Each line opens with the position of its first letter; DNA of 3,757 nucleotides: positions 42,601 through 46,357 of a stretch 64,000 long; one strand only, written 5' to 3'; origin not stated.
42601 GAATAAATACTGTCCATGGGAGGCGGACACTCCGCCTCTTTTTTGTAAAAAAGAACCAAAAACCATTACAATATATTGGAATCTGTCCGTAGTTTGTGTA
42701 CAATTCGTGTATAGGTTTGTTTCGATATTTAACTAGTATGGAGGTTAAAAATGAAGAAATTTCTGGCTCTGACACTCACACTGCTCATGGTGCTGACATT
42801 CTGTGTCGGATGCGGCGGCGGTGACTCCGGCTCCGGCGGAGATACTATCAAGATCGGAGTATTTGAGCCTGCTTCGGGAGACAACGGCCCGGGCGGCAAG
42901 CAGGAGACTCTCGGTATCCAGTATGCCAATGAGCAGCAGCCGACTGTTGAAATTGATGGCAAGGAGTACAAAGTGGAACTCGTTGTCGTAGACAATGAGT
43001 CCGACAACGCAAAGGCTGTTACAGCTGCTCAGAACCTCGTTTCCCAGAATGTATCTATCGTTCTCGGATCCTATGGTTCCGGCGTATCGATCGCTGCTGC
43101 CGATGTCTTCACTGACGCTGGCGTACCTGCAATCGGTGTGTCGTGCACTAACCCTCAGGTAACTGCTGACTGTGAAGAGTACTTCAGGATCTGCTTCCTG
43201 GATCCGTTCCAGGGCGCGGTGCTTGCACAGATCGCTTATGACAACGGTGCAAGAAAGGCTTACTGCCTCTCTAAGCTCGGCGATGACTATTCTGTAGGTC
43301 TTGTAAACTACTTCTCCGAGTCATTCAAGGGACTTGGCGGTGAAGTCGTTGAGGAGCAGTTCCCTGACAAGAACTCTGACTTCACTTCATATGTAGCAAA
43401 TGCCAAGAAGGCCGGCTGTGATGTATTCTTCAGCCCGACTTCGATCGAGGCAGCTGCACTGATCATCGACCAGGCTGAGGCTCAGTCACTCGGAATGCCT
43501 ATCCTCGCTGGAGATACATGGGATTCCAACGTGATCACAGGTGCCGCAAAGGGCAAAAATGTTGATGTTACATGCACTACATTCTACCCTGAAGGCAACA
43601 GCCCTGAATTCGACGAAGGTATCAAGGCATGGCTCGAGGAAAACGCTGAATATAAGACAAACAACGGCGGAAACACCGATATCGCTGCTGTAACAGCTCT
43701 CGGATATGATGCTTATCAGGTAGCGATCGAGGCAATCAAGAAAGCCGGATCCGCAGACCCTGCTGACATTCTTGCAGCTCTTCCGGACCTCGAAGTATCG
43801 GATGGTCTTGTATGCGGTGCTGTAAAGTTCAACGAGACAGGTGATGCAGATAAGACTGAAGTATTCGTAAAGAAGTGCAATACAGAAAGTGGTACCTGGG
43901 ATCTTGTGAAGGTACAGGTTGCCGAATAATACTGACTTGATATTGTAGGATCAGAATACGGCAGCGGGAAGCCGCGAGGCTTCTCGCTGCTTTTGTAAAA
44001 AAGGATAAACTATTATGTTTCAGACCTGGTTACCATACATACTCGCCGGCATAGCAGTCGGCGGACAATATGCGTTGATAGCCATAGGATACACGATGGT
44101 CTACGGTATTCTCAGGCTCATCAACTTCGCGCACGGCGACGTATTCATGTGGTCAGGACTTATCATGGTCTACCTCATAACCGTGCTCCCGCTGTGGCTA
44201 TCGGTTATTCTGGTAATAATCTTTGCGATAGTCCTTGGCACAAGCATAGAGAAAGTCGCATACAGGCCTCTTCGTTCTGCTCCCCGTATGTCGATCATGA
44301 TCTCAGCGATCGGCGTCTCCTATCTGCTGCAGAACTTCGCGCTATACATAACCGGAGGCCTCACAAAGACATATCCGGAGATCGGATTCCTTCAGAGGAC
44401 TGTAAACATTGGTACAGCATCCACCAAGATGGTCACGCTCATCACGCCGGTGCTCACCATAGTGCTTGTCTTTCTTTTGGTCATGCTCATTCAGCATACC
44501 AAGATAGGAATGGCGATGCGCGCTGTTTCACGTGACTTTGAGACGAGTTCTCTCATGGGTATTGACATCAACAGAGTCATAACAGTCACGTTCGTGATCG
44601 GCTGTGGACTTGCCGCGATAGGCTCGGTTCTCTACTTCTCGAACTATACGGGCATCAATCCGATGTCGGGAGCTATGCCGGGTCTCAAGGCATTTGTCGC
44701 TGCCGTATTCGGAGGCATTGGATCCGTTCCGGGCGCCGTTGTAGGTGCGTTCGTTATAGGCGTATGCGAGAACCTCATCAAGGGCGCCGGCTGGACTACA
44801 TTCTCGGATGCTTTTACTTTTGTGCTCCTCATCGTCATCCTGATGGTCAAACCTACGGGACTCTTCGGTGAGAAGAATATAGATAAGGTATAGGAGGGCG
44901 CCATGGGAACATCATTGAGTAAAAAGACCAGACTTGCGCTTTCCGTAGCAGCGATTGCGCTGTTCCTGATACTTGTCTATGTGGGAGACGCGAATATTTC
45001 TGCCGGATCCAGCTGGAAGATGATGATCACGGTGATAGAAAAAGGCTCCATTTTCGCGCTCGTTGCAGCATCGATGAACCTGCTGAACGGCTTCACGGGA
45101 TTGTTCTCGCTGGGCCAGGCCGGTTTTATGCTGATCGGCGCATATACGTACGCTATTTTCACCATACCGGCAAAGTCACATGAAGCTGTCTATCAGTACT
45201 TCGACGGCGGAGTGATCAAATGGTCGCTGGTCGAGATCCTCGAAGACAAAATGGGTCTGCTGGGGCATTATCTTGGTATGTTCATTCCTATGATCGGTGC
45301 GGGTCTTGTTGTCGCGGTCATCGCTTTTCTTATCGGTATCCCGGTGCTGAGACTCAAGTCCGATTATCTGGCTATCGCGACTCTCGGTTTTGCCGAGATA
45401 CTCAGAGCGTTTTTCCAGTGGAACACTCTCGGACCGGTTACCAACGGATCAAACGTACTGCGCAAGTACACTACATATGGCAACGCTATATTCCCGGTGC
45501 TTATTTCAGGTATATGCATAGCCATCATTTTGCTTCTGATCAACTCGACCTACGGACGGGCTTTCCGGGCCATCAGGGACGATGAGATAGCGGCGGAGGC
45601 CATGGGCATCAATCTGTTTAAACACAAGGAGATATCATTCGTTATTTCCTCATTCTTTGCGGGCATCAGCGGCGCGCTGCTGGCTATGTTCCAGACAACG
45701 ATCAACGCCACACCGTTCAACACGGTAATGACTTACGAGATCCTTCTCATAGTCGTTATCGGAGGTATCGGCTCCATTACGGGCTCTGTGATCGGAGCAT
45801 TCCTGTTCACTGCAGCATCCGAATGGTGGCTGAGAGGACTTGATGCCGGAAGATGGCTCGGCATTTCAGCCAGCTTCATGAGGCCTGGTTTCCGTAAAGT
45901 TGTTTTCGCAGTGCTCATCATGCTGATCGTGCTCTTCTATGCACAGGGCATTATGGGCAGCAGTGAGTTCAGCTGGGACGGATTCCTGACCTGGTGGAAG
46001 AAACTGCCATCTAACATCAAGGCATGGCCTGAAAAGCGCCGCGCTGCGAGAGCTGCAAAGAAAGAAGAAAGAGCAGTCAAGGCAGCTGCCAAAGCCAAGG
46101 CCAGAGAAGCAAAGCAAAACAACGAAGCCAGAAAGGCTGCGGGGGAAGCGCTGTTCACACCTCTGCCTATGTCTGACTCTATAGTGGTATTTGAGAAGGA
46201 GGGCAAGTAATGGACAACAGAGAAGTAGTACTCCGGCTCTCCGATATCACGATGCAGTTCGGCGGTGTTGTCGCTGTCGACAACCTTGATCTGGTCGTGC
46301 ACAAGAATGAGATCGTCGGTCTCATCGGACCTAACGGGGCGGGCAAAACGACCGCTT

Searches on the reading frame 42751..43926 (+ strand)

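Call 72: search_protein_families(library=pfam, proteins=[window:42751-43926:+], max_evalue=0.000001)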
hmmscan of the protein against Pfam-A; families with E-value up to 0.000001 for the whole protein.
window:42751-43926:+ (392 aa): 3 families
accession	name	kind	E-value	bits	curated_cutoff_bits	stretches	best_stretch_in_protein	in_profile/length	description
PF13458.12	Peripla_BP_6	-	1.5e-43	150.2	31.7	1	32-363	1-326/343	Periplasmic binding protein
PF01094.35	ANF_receptor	-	5.5e-19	68.9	25.4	1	72-366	22-340/353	Receptor family ligand binding region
PF13433.12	Peripla_BP_5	-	2.5e-10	40.4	27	0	188-362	153-322/363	Periplasmic binding protein domain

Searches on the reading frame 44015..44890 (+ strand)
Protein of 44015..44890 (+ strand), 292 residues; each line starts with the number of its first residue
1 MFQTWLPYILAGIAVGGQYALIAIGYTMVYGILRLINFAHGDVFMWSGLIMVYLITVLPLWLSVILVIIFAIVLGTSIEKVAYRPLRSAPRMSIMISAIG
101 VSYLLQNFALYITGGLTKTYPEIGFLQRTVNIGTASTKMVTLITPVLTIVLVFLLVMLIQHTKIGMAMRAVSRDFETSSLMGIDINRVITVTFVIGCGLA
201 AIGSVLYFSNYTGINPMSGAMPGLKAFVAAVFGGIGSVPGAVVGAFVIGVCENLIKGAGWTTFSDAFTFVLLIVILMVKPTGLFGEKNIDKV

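Call 72: search_protein_families(library=pfam, proteins=[window:44015-44890:+], max_evalue=0.000001)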
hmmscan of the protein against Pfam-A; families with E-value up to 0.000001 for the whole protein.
window:44015-44890:+ (292 aa): 1 family
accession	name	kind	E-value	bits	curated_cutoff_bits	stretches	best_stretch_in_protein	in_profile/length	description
PF02653.21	BPD_transp_2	-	5.2e-39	134.5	26.8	1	9-276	2-269/269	Branched-chain amino acid transport system / permease component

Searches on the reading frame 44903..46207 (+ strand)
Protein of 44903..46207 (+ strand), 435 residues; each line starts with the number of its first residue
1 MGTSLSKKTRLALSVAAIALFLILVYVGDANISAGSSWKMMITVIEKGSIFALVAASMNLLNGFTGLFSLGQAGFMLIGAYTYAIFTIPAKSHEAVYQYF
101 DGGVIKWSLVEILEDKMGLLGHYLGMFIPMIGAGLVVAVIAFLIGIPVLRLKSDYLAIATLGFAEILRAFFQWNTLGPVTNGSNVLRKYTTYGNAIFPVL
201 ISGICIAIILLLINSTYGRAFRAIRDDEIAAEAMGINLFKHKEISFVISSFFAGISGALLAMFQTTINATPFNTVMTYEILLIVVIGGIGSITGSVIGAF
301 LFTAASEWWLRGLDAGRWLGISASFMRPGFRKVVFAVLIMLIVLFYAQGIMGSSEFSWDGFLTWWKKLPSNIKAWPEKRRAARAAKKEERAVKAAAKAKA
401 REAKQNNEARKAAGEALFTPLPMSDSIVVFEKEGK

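Call 72: search_protein_families(library=pfam, proteins=[window:44903-46207:+], max_evalue=0.000001)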
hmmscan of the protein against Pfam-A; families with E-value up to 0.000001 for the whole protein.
window:44903-46207:+ (435 aa): 1 family
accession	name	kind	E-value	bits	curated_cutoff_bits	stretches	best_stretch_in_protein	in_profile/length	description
PF02653.21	BPD_transp_2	-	1.7e-41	142.6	26.8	1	41-342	2-268/269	Branched-chain amino acid transport system / permease component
